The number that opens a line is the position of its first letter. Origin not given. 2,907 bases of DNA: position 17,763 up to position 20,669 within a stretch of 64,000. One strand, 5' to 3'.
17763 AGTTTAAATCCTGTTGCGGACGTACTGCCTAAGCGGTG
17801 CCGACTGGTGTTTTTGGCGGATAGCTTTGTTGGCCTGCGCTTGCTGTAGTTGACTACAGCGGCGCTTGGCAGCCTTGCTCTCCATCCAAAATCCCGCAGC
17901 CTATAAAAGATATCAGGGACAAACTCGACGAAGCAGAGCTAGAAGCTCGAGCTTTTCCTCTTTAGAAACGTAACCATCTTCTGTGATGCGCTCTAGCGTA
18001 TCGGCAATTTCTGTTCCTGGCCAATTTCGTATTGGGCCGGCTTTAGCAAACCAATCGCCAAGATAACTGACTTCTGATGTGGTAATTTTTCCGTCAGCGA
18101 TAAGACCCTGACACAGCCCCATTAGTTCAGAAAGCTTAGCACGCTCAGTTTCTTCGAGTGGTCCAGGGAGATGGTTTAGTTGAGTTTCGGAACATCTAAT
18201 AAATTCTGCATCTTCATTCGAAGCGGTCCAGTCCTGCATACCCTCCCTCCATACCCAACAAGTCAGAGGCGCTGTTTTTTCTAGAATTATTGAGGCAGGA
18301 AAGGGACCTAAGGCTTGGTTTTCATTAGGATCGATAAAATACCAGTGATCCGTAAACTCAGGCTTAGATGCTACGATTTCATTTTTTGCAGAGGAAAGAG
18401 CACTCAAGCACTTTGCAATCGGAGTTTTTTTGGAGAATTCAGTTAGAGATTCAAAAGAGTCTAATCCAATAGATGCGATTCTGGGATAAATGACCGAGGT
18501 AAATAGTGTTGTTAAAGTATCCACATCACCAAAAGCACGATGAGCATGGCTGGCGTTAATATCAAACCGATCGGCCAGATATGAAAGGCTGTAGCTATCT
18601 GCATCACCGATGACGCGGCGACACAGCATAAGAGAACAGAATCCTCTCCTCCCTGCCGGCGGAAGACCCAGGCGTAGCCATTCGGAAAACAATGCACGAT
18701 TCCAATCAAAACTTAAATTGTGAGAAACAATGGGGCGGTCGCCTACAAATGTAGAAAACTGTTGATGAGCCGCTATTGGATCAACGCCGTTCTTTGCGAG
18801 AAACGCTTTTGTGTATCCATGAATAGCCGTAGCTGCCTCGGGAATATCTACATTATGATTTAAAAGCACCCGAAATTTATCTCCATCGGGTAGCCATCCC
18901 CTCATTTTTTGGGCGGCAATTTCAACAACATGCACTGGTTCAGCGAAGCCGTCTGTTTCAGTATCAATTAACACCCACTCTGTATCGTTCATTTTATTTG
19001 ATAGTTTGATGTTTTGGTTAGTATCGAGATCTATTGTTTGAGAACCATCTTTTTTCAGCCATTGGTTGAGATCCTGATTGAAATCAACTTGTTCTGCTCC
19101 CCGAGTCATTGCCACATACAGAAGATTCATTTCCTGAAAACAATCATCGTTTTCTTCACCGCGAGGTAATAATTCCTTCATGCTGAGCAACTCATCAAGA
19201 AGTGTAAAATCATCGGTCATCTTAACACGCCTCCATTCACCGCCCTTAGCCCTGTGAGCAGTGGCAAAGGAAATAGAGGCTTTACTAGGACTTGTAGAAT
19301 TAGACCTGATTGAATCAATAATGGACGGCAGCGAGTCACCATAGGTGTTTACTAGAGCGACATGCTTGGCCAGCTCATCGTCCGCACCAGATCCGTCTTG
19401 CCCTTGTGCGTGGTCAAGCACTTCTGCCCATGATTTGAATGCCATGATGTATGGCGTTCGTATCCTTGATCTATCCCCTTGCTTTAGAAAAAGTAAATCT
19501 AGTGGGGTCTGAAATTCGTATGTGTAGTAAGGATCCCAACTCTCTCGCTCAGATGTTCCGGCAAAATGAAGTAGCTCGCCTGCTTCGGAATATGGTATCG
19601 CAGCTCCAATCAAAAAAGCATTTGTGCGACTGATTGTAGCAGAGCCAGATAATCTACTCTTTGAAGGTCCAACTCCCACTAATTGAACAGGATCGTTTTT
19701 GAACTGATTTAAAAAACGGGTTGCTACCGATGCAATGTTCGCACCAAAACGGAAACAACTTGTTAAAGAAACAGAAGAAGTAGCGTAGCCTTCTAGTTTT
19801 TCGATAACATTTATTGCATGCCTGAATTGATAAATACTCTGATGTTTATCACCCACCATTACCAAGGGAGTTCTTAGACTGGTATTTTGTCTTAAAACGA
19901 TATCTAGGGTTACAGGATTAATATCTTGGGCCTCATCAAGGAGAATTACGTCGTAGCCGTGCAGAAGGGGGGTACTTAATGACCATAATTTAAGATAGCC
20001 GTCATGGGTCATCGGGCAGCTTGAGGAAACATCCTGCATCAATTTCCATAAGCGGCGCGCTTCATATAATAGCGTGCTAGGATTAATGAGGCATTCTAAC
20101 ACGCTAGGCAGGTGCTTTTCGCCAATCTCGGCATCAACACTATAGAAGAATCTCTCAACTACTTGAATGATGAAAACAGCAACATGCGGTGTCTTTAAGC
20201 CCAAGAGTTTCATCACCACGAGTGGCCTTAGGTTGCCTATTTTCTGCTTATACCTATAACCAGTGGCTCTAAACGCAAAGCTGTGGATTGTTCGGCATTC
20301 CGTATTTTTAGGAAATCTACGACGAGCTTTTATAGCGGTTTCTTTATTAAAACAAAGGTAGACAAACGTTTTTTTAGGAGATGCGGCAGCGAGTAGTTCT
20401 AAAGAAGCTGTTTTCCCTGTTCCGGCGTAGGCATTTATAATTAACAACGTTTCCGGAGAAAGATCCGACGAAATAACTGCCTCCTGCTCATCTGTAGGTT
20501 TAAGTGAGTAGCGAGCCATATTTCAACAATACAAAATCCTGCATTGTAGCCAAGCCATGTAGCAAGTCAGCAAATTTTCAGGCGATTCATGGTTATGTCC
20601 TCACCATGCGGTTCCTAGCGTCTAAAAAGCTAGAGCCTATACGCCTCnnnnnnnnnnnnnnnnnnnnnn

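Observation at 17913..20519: Helicase-exonuclease-GYF-TerB fusion protein in an AT-rich islet: candidate single-gene nucleic-acid surveillance/defence system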

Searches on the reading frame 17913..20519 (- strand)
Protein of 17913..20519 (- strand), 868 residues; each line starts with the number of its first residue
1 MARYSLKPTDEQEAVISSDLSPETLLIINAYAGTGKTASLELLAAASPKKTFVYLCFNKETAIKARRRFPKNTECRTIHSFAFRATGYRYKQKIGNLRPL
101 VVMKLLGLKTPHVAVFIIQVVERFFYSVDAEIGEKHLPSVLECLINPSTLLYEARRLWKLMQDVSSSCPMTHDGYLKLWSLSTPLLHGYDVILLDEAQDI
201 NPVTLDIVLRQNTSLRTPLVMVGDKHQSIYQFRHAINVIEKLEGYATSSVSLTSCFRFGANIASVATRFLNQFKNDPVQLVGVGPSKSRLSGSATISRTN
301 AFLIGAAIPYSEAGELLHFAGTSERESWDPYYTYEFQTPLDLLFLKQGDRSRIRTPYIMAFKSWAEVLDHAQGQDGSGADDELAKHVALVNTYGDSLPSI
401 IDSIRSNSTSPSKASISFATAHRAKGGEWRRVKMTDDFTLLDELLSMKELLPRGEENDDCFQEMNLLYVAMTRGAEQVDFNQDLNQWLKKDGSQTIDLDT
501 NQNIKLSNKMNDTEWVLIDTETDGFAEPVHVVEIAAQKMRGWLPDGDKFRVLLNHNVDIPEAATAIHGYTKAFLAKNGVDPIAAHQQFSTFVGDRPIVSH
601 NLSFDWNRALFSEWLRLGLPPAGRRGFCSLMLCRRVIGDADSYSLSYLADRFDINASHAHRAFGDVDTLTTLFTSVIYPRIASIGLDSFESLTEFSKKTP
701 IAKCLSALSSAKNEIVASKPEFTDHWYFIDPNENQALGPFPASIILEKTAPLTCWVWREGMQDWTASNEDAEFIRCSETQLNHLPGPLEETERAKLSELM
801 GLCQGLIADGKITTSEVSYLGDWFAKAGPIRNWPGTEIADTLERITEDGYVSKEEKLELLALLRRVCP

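Call 3: search_protein_families(library=pfam, proteins=[window:17913-20519:-], max_evalue=1)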
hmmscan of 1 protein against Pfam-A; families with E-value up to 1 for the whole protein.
window:17913-20519:- (868 aa): 10 families
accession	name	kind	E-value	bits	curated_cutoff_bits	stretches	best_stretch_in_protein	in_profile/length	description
PF00929.31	RNase_T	-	1.4e-13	52.2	24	1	516-673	1-164/164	Exonuclease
PF00580.27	UvrD-helicase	-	4.5e-12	46.7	23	1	188-235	212-258/271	UvrD/REP helicase N-terminal domain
PF13245.12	AAA_19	-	2.9e-10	40.9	25.1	1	13-233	3-134/134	AAA domain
PF13604.12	AAA_30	-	4.6e-08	33.5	27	2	10-86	4-81/191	AAA domain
PF13538.12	UvrD_C_2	-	7.8e-05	22.9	27.4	1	463-478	34-49/52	UvrD-like helicase C-terminal domain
PF01443.25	Viral_helicase1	-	0.00045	20.5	21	1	184-269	57-138/228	Viral superfamily 1 RNA helicase core domain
PF14237.11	GYF_2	-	0.00052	20.2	25.8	1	726-767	1-44/50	GYF domain 2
PF13361.12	UvrD_C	-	0.00064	19.7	25.6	1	409-474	280-339/350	UvrD-like helicase C-terminal domain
PF13401.12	AAA_22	-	0.0056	17.4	27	0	23-69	5-54/130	AAA domain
PF02562.22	PhoH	-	0.075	13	27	0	191-231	122-161/205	PhoH-like protein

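Call 4: search_protein_families(library=padloc, proteins=[window:17913-20519:-], max_evalue=1)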
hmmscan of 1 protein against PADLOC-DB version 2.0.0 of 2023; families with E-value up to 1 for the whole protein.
window:17913-20519:- (868 aa): 52 families (the best 25 are shown)
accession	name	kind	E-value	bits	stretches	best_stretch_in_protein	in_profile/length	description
PDLC01247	DEDDh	-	6.9e-22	76.6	1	516-673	1-138/139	"CAS-I,CAS-II,CAS-III,CAS-IV,CAS-V,CAS-VI; associated"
PDLC00107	GajB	-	5.6e-15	53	2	189-261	216-289/587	UrvD helicase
PDLC05027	PDC-S48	-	2.9e-14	51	1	510-677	1-167/411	-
PDLC00112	GajB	-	4.6e-13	46.6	1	188-268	211-293/581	UrvD helicase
PDLC00122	GajB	-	7e-13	46.3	1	189-272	163-249/502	UrvD helicase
PDLC00135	GajB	-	9.1e-12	42.6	2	185-279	166-257/603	UrvD helicase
PDLC03802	RTasHel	-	1.1e-11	42.3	1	188-278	192-281/675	DRT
PDLC00132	GajB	-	2.9e-11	40.7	1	189-274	215-303/625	UrvD helicase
PDLC00129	GajB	-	4.1e-11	40.2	1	187-271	225-310/594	UrvD helicase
PDLC05028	PDC-S48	-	5.4e-11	39.7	1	509-676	14-179/512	-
PDLC00117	GajB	-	2.1e-10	37.7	2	189-273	219-305/604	UrvD helicase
PDLC00136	GajB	-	1.3e-09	35.5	1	179-266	197-285/570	UrvD helicase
PDLC00127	GajB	-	4.6e-09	33.3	1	189-288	202-303/594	UrvD helicase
PDLC00123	GajB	-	8.9e-09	32.5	2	189-272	177-261/540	UrvD helicase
PDLC02372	Nhi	-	1.5e-08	31.8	1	186-275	261-347/470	-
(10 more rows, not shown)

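Call 5: search_protein_families(library=ncbifam, proteins=[window:17913-20519:-], max_evalue=1)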
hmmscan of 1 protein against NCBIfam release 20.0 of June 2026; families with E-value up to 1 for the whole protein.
window:17913-20519:- (868 aa): 31 families (the best 25 are shown)
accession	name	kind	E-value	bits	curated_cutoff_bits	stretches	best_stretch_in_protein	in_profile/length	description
NF005906.0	PRK07883.1-4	equivalog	1.9e-20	72.7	495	1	509-723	2-216/563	DEDD exonuclease domain-containing protein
TIGR01405.1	polC_Gram_pos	equivalog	5.3e-19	67.5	1043.45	1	507-693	183-366/1211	DNA polymerase III subunit alpha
NF001688.0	PRK00448.1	equivalog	6.2e-19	67.1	873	1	507-698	417-605/1445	PolC-type DNA polymerase III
NF006316.0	PRK08517.1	equivalog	4.1e-18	65.7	247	1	487-703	42-254/270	3'-5' exonuclease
NF004963.0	PRK06309.1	equivalog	1.5e-15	57.5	245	1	516-677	5-163/232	DNA polymerase III subunit epsilon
NF004719.0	PRK06063.1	equivalog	1.5e-15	56.9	389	1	509-676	12-176/331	DEDDh family exonuclease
NF004316.1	PRK05711.1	equivalog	1.7e-14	54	196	1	516-730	4-221/234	DNA polymerase III subunit epsilon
NF005905.0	PRK07883.1-3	equivalog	4.7e-14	51.9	508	1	506-720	17-224/581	DEDD exonuclease domain-containing protein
TIGR01406.1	dnaQ_proteo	equivalog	1.1e-13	51.4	222.7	1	516-732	3-221/231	DNA polymerase III subunit epsilon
NF005289.0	PRK06807.1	equivalog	7.3e-12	45.1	335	1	513-674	8-166/313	3'-5' exonuclease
NF008276.0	PRK11054.1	equivalog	1.1e-11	43.9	543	2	190-280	432-523/684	DNA helicase IV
NF004964.0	PRK06310.1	equivalog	2.5e-11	43.4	236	1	510-674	4-168/250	DNA polymerase III subunit epsilon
NF005836.0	PRK07740.1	equivalog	5.7e-11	42.3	261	1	497-677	43-223/244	hypothetical protein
NF005981.0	PRK08074.1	equivalog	5.5e-10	37.9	789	1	513-706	3-196/931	ATP-dependent DNA helicase DinG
TIGR00609.1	recB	equivalog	8.4e-10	37.4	696.05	1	188-235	371-419/1175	exodeoxyribonuclease V subunit beta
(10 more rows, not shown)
